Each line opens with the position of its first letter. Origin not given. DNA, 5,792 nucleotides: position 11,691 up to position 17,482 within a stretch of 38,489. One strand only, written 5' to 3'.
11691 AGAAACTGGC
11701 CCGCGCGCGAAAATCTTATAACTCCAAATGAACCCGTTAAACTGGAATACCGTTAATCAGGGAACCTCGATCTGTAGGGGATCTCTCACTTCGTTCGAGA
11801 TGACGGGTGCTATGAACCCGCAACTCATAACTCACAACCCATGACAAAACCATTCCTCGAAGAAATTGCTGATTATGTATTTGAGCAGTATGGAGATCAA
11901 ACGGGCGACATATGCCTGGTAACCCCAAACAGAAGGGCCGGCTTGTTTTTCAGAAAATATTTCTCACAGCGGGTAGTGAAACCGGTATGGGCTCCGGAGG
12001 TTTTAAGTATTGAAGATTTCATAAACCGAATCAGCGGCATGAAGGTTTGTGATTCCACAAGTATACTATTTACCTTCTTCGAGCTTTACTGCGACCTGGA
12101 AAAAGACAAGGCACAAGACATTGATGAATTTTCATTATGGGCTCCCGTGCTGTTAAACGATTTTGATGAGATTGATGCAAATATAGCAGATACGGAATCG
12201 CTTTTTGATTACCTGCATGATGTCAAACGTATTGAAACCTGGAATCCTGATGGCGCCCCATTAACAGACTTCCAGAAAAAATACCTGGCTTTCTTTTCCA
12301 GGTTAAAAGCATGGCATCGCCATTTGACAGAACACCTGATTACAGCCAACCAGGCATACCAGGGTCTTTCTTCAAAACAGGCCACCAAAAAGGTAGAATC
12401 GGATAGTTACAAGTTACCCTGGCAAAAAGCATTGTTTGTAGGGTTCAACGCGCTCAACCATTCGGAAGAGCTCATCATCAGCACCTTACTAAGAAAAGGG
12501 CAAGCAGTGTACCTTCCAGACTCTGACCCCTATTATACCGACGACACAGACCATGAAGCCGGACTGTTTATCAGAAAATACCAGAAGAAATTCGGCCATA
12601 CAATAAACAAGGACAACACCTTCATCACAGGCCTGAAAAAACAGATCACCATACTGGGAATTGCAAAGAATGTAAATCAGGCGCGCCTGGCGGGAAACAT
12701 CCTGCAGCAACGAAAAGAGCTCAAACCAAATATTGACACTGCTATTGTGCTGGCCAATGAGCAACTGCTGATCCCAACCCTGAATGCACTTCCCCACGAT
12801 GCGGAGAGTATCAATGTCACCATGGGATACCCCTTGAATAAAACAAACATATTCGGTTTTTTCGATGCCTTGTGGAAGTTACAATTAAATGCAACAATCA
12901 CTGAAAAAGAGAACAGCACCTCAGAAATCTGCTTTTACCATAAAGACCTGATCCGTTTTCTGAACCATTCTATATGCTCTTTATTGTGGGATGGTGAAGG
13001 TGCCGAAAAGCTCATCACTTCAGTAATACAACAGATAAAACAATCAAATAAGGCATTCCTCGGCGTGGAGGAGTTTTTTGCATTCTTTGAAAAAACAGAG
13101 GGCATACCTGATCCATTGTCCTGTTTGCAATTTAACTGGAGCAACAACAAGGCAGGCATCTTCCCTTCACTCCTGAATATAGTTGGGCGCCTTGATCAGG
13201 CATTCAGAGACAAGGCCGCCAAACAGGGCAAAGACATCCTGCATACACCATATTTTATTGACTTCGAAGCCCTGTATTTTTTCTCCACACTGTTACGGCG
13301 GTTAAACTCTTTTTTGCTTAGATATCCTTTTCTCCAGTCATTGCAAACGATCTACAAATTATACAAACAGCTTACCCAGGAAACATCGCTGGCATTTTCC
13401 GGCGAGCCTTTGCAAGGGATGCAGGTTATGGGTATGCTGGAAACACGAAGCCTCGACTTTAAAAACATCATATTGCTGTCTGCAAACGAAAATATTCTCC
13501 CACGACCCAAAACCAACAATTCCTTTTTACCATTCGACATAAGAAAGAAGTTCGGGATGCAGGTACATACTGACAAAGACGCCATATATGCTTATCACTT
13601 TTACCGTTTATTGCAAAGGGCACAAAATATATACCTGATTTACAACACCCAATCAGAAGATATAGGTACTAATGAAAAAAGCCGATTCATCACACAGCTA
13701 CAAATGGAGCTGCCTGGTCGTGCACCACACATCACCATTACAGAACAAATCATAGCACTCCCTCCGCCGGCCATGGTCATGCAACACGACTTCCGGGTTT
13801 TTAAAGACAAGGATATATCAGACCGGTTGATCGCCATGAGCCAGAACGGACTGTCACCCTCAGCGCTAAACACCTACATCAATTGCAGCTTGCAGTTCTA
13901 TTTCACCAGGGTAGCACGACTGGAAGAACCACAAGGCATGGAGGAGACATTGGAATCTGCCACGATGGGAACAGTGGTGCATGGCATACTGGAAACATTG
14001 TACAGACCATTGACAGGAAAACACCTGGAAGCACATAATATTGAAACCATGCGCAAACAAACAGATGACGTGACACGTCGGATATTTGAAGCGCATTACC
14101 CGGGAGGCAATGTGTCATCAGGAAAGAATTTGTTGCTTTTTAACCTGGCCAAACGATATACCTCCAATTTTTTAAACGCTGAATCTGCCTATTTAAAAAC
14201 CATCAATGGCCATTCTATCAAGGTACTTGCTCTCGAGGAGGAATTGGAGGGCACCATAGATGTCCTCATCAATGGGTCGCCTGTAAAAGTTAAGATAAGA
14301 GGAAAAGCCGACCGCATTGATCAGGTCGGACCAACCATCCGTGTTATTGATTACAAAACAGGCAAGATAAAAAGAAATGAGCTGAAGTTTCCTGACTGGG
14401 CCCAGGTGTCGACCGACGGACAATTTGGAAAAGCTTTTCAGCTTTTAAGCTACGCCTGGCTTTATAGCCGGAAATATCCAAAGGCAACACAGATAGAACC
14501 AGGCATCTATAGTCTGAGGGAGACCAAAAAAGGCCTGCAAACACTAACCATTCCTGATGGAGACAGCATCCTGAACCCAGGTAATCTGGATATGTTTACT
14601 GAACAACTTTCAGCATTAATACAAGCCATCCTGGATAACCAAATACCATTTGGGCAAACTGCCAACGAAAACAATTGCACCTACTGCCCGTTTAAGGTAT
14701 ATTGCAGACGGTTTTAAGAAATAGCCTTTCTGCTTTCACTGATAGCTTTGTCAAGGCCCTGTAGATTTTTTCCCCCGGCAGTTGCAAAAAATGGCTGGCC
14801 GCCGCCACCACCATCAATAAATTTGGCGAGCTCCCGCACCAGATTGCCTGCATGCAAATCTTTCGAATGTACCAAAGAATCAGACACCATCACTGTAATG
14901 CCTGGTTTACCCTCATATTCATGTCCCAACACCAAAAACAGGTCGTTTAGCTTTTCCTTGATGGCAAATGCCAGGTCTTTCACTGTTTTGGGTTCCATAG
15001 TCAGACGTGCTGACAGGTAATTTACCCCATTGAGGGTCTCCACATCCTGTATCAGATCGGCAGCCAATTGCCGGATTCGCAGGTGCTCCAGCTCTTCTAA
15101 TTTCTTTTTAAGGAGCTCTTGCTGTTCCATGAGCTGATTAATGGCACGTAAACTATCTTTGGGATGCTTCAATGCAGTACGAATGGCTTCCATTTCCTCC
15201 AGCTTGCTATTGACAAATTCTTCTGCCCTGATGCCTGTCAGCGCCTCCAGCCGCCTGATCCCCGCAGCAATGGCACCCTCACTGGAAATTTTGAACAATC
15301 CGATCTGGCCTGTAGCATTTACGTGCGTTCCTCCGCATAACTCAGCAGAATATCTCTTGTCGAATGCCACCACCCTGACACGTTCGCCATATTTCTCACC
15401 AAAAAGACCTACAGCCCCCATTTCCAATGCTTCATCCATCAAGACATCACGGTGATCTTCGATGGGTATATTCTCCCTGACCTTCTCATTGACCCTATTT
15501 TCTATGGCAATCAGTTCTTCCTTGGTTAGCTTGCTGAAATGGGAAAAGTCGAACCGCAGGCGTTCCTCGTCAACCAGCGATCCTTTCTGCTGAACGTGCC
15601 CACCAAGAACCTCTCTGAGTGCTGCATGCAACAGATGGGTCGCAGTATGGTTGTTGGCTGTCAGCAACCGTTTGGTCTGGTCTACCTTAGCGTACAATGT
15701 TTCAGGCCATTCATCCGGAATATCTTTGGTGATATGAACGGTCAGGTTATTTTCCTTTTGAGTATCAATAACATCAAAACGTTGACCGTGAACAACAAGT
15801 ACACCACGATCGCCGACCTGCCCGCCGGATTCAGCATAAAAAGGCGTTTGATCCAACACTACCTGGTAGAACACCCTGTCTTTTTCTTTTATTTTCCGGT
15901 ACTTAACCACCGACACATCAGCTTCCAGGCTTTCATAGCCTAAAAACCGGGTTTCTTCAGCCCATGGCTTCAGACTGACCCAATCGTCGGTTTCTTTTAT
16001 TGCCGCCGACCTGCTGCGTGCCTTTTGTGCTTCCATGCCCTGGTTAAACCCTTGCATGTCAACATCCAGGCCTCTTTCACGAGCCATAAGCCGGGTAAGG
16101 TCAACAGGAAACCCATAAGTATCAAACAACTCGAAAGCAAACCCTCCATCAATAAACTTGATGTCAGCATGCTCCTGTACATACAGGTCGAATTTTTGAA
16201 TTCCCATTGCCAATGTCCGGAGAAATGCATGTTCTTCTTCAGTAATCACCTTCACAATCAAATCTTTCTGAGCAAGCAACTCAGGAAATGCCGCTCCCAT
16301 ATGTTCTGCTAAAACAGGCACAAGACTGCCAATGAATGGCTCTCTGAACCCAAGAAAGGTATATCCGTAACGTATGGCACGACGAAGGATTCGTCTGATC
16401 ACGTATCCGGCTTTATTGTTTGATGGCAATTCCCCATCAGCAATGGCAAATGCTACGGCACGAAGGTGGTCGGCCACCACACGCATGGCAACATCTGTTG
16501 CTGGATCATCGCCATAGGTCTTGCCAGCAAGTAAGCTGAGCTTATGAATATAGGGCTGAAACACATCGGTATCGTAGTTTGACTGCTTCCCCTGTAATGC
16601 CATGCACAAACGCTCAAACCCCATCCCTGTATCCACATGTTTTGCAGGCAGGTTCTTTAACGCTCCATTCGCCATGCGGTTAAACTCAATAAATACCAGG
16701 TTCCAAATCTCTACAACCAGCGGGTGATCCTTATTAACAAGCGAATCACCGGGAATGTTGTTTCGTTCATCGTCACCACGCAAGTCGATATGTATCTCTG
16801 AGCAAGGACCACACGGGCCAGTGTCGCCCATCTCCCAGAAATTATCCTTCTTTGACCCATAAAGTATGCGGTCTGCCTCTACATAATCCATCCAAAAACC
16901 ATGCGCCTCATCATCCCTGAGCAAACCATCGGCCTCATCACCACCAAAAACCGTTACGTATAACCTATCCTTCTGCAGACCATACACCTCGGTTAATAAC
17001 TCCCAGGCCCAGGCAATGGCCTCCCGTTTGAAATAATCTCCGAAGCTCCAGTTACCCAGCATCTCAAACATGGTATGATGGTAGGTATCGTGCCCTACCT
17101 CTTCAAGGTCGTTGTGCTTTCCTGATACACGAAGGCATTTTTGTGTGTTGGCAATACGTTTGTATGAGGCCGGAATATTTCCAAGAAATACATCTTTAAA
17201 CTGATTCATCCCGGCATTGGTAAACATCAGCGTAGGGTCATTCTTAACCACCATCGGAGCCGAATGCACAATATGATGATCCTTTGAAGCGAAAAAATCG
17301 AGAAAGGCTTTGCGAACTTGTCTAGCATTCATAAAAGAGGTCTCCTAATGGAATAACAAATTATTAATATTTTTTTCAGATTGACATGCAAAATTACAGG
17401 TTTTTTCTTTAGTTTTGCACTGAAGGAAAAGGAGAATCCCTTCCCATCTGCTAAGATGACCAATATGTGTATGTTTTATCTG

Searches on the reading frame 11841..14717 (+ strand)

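Call 23: search_protein_families(library=pfam, proteins=[window:11841-14717:+])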
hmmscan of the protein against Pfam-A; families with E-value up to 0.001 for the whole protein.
window:11841-14717:+ (958 aa): 1 family
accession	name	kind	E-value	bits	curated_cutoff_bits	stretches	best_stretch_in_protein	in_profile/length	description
PF12705.13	PDDEXK_1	-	1.2e-33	117.6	22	1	671-956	2-247/247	PD-(D/E)XK nuclease superfamily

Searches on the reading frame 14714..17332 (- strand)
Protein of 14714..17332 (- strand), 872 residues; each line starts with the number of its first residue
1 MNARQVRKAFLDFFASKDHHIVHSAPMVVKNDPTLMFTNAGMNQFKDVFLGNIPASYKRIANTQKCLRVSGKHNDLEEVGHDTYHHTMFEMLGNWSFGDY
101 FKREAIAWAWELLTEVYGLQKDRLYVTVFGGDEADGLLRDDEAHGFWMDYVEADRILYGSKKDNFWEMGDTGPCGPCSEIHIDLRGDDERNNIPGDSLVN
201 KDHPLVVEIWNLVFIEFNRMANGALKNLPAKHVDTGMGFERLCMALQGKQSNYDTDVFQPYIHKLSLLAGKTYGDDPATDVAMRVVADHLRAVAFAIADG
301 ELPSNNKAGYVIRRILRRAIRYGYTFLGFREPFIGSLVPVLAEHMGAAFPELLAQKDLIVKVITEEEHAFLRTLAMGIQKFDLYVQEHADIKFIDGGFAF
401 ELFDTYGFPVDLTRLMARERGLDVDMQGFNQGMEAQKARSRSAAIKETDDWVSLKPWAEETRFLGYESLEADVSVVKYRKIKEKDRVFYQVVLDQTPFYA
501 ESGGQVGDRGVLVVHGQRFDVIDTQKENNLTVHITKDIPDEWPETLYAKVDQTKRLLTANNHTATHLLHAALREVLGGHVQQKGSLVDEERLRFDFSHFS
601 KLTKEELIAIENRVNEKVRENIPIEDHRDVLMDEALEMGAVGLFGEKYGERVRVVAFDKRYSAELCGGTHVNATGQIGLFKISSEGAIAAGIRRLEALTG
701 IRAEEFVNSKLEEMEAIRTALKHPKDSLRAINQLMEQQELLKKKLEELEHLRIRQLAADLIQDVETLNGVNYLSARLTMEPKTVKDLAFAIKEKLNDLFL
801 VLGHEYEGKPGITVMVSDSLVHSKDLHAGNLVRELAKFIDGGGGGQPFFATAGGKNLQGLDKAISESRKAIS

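Call 24: search_protein_families(library=pfam, proteins=[window:14714-17332:-])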
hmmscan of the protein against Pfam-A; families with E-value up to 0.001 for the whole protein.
window:14714-17332:- (872 aa): 3 families
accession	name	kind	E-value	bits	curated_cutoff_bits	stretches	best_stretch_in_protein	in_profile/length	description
PF01411.24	tRNA-synt_2c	-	4.9e-198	659.6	30.3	1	5-537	1-533/552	tRNA synthetases class II (A)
PF07973.19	tRNA_SAD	-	8.7e-14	51.7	24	1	652-696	1-44/44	Threonyl and Alanyl tRNA synthetase second additional domain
PF02272.25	DHHA1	-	2.2e-10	41.3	25.9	1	770-871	2-100/102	DHHA1 domain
